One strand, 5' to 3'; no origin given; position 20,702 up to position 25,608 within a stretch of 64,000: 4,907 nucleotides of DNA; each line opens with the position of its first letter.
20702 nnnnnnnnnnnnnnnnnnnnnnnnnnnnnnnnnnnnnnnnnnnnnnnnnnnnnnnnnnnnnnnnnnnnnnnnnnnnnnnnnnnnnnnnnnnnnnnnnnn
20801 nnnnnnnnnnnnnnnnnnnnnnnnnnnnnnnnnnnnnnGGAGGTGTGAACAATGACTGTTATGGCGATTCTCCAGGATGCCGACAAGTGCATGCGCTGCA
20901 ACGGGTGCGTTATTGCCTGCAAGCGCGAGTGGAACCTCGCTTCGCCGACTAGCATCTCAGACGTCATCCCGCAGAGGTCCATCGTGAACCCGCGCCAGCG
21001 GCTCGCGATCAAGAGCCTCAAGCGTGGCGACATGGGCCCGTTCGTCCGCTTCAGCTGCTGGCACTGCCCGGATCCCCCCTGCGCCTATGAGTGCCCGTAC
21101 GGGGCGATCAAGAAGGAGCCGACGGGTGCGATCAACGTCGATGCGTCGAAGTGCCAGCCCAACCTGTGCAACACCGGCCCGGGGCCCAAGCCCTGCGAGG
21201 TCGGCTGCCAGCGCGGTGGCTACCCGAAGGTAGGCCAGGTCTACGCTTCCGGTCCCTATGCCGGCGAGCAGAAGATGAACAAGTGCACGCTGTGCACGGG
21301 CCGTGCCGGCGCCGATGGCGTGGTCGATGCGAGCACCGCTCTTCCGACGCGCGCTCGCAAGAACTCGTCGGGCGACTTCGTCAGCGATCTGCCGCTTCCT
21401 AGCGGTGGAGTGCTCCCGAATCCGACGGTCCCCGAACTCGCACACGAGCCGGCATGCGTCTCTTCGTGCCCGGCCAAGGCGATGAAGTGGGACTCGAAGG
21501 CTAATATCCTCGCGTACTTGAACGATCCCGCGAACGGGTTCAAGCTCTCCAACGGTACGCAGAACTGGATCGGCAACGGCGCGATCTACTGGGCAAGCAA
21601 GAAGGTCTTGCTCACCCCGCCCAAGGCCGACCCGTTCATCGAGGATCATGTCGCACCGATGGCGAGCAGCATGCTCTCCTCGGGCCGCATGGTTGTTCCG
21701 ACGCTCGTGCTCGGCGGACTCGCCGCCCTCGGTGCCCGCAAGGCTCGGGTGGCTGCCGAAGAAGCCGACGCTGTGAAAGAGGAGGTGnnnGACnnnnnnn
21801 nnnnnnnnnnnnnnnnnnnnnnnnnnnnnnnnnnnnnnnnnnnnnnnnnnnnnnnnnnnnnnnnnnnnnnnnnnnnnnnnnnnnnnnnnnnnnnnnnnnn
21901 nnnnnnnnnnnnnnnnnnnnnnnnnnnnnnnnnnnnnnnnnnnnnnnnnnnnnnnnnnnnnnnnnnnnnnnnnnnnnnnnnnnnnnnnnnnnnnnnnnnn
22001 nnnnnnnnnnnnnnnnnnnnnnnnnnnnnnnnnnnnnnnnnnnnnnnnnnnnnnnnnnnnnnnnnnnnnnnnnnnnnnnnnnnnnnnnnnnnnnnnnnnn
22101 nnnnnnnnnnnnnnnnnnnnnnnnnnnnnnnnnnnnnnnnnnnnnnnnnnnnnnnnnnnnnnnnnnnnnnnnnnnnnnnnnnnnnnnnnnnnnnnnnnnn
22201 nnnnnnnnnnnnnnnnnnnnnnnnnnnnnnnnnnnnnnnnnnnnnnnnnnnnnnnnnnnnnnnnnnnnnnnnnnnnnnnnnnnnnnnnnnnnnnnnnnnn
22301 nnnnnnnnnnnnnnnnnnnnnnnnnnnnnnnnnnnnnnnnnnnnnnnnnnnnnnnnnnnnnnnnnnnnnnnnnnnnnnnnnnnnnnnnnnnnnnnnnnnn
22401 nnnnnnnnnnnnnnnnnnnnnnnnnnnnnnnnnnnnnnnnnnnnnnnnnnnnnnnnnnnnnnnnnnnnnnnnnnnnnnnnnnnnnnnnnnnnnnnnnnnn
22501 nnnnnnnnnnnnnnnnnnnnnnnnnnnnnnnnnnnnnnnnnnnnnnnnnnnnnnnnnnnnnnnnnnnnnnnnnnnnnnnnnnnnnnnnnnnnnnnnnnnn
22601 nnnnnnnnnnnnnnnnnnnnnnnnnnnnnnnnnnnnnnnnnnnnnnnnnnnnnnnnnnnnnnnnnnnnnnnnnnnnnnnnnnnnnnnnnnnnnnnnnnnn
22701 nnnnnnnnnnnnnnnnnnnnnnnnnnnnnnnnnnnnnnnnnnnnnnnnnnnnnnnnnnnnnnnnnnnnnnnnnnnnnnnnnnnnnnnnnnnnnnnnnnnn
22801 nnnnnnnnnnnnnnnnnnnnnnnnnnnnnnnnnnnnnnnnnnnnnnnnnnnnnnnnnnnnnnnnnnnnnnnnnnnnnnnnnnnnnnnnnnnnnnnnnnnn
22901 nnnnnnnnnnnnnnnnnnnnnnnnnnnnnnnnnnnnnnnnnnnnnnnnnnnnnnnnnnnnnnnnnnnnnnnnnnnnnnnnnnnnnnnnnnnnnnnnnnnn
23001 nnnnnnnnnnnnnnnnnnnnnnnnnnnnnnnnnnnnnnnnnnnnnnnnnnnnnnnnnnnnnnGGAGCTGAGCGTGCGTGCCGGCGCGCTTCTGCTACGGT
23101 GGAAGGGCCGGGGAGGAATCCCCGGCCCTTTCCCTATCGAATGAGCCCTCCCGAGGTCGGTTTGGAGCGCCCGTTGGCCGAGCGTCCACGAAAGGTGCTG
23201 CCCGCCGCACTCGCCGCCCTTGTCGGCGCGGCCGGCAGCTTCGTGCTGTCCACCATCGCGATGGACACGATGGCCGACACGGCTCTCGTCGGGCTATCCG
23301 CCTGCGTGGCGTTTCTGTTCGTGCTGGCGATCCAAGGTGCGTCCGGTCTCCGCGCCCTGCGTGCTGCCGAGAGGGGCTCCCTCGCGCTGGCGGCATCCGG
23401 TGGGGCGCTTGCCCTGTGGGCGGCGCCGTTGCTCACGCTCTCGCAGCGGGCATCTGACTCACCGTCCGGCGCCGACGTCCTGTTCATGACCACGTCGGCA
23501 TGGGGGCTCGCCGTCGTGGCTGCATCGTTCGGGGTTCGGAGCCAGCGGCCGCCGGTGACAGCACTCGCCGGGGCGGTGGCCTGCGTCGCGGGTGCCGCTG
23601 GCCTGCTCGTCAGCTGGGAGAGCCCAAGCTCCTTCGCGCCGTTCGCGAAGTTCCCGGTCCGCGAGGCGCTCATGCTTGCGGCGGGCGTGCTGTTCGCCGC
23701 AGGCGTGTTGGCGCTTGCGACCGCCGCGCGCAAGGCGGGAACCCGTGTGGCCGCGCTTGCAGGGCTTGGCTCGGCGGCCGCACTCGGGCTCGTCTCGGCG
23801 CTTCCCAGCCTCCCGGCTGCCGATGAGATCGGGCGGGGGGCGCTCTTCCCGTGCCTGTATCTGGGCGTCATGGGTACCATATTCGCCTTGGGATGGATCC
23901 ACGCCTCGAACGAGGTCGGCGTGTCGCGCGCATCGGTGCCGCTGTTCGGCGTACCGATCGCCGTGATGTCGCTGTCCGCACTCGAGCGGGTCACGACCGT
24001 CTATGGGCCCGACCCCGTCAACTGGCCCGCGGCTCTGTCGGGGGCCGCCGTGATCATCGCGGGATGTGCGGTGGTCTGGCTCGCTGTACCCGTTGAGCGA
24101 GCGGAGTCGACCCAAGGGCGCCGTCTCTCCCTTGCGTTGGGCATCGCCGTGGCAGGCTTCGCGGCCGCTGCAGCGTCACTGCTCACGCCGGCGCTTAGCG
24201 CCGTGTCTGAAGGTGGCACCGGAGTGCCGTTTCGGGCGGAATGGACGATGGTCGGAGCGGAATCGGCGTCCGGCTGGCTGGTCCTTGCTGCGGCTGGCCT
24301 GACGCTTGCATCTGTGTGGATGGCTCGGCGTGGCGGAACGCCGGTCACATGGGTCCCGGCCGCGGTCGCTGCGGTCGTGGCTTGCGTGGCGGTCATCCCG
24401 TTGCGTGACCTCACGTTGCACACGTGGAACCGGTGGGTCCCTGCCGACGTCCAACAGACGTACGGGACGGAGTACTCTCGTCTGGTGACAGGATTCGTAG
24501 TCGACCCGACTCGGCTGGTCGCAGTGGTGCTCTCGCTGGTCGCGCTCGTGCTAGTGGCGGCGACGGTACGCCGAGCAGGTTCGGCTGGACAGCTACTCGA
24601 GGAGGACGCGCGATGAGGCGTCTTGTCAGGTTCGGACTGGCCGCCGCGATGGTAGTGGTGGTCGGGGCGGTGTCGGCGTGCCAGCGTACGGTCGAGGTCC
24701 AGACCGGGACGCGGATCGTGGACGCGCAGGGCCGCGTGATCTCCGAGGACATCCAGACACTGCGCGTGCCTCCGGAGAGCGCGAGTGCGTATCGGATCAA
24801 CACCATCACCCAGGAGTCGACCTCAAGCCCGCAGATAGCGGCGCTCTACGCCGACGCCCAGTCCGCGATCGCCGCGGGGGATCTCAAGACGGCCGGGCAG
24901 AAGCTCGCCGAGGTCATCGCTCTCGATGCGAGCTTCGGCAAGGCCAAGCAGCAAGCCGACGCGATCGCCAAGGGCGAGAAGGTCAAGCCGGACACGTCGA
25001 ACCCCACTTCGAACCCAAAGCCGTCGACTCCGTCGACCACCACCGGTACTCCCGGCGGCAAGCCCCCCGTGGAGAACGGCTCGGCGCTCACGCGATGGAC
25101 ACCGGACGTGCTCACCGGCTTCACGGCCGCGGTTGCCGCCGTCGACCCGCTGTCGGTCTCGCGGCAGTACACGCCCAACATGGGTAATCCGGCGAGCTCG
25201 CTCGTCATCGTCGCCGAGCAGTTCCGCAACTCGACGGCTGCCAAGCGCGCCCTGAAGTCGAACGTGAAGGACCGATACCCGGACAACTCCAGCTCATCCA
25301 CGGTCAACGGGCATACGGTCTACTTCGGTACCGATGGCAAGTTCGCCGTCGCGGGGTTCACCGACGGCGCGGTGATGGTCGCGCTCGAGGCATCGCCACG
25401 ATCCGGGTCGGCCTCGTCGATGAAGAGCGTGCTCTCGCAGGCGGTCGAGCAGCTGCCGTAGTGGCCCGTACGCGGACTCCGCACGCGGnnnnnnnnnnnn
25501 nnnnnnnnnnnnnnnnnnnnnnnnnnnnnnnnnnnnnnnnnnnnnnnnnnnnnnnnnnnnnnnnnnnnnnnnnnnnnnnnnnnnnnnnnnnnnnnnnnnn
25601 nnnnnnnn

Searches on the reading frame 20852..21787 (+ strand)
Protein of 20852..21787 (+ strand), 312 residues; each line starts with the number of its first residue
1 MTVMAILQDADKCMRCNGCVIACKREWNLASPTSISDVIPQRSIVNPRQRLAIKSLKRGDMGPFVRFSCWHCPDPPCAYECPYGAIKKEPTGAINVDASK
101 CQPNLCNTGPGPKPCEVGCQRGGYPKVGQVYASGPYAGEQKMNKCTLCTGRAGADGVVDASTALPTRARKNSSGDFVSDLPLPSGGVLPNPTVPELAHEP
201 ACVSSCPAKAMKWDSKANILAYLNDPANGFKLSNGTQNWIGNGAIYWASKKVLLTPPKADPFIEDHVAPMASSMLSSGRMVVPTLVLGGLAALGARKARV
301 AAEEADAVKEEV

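Call 4: search_protein_families(library=pfam, proteins=[window:20852-21787:+], max_evalue=1)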
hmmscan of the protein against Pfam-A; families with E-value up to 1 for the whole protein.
window:20852-21787:+ (312 aa): 6 families
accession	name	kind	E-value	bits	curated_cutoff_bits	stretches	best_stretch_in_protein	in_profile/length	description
PF13247.11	Fer4_11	-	1.2e-08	35.5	26.2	1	67-102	8-44/100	4Fe-4S dicluster domain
PF12838.12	Fer4_7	-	2.6e-07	31.5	27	1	12-85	1-52/52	4Fe-4S dicluster domain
PF13187.11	Fer4_9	-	0.0035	17.8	27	1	8-25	32-49/52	4Fe-4S dicluster domain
PF12797.12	Fer4_2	-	0.0071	16.7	24.5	1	6-24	3-21/22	4Fe-4S binding domain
PF00037.32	Fer4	-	0.016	15.4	21.1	1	9-23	4-18/24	4Fe-4S binding domain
PF14697.11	Fer4_21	-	0.98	10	35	1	9-25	4-20/59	4Fe-4S dicluster domain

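Call 5: search_protein_families(library=ncbifam, proteins=[window:20852-21787:+], max_evalue=1)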
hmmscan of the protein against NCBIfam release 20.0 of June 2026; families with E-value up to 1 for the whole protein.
window:20852-21787:+ (312 aa): 26 families (the best 25 are shown)
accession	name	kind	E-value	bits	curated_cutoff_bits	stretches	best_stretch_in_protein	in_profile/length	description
NF008134.0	PRK10882.1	equivalog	5.1e-15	55.4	263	2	4-150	39-180/329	hydrogenase 2 operon protein HybA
NF045715.1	sulf_resp_HmcB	equivalog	3e-11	43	420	2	4-158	37-182/307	sulfate respiration complex iron-sulfur protein HmcB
TIGR02951.1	DMSO_dmsB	equivalog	1.1e-10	41.7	214.1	1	8-152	6-131/161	DMSO/selenate family reductase complex B subunit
NF009408.0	PRK12769.1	equivalog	6e-10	37.9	1003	1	6-161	5-137/659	formate-dependent uric acid utilization protein AegA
NF038355.1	FDH3_beta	equivalog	5.1e-09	36.4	240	1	4-152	3-125/180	formate dehydrogenase FDH3 subunit beta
TIGR03149.1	cyt_nit_nrfC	equivalog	2.5e-08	33.5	377.6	1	5-101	40-127/225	cytochrome c nitrite reductase Fe-S protein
NF041782.1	mnquin_red_QrcC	equivalog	2e-07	30.9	400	1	7-95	4-94/239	menaquinone reductase iron-sulfur cluster-binding subunit QrcC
NF045766.1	PhenlGlyoxDHPadI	equivalog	3.8e-07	29.2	700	2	5-123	6-102/443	NADH-dependent phenylglyoxylate dehydrogenase subunit beta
NF007382.0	PRK09898.1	equivalog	4.8e-07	29.5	213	1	7-102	62-157/208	ferredoxin-like protein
NF041715.1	arsenate_red_ArrB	equivalog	8.6e-07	28.7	450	1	6-101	5-89/233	arsenate respiratory reductase iron-sulfur subunit ArrB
NF042979.1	EthbenzDh_ebdB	equivalog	5.1e-06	25.6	740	2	68-103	152-188/354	ethylbenzene dehydrogenase subunit beta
NF007658.0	PRK10330.1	equivalog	9.3e-06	25.2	260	1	6-160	5-146/181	electron transport protein HydN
TIGR01582.1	FDH-beta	equivalog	9.6e-06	24.9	334.7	2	3-167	21-175/283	formate dehydrogenase subunit beta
TIGR01660.1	narH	equivalog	2.2e-05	23.1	524.05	2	69-106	183-222/492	nitrate reductase subunit beta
TIGR03478.1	DMSO_red_II_bet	subfamily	3e-05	23.1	480.7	2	4-28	4-28/321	DMSO reductase family type II enzyme, iron-sulfur subunit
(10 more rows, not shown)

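Call 95: list_cluster_members(proteins=[P0001, window:20852-21787:+, window:23141-24613:+])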
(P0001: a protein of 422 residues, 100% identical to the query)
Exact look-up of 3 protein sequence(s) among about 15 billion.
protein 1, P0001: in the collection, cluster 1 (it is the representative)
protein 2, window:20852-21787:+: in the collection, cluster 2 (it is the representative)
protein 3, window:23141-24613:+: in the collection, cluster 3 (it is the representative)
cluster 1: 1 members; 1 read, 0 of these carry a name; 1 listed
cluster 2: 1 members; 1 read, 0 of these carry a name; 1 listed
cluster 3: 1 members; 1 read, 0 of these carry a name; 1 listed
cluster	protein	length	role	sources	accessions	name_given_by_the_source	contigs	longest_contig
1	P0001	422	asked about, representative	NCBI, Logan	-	-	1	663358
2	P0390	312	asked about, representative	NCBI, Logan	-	-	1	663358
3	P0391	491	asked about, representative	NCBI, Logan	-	-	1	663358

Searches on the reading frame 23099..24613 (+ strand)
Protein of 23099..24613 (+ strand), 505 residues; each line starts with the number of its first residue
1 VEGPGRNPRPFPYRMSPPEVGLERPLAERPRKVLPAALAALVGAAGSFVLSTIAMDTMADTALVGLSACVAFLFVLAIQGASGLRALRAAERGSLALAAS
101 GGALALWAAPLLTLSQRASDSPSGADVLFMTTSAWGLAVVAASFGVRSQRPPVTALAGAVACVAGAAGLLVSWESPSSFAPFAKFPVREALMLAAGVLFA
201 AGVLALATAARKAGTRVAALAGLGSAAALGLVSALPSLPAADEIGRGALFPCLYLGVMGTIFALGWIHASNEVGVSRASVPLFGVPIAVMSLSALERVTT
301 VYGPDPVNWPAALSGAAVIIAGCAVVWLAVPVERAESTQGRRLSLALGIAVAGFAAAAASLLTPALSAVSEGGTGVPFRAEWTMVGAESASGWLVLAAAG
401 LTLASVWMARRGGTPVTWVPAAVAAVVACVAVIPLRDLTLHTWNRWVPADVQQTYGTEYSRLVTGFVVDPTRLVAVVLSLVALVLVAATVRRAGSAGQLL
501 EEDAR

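Call 4: search_protein_families(library=pfam, proteins=[window:23099-24613:+], max_evalue=1)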
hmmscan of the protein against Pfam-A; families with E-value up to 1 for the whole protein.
window:23099-24613:+ (505 aa): 0 families

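Call 5: search_protein_families(library=ncbifam, proteins=[window:23099-24613:+], max_evalue=1)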
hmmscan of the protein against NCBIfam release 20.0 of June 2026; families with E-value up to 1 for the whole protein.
window:23099-24613:+ (505 aa): 0 families

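Call 89: search_solved_structures(query=A3, max_evalue=10)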
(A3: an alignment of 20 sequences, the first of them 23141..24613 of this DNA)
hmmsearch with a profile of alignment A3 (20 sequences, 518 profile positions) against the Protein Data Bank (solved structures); distinct sequences matched with E-value up to 10: 1.
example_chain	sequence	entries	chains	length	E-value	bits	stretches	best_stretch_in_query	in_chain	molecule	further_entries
8z9d_5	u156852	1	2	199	0.66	11.7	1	313-437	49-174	Photosystem II reaction center proteins PsbY, chloroplastic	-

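Call 90: search_protein_families(library=pfam, alignment_id=A3, max_evalue=0.1)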
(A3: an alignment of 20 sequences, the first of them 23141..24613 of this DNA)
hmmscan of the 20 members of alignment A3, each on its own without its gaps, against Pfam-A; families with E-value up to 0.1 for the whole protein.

A. member 1, window:23141-24613:+ (491 aa): 0 families

B. families by the number of members that match (of 20 scanned): 2 families
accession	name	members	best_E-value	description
PF04995.19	CcmD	1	0.0014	Heme exporter protein D (CcmD)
PF05767.17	Pox_A14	1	0.017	Poxvirus virion envelope protein A14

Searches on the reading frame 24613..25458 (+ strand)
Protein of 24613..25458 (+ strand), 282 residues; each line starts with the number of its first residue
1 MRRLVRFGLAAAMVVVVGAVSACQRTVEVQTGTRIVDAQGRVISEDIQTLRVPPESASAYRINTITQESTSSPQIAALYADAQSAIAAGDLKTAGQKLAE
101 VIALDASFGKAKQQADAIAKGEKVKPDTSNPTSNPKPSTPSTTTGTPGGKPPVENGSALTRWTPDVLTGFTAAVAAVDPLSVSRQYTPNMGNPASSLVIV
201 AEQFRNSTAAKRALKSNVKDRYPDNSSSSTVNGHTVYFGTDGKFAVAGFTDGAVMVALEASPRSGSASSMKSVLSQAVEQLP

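Call 15: search_protein_families(library=pfam, proteins=[window:24613-25458:+], max_evalue=0.001)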
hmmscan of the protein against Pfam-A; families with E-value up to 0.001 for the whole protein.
window:24613-25458:+ (282 aa): 0 families
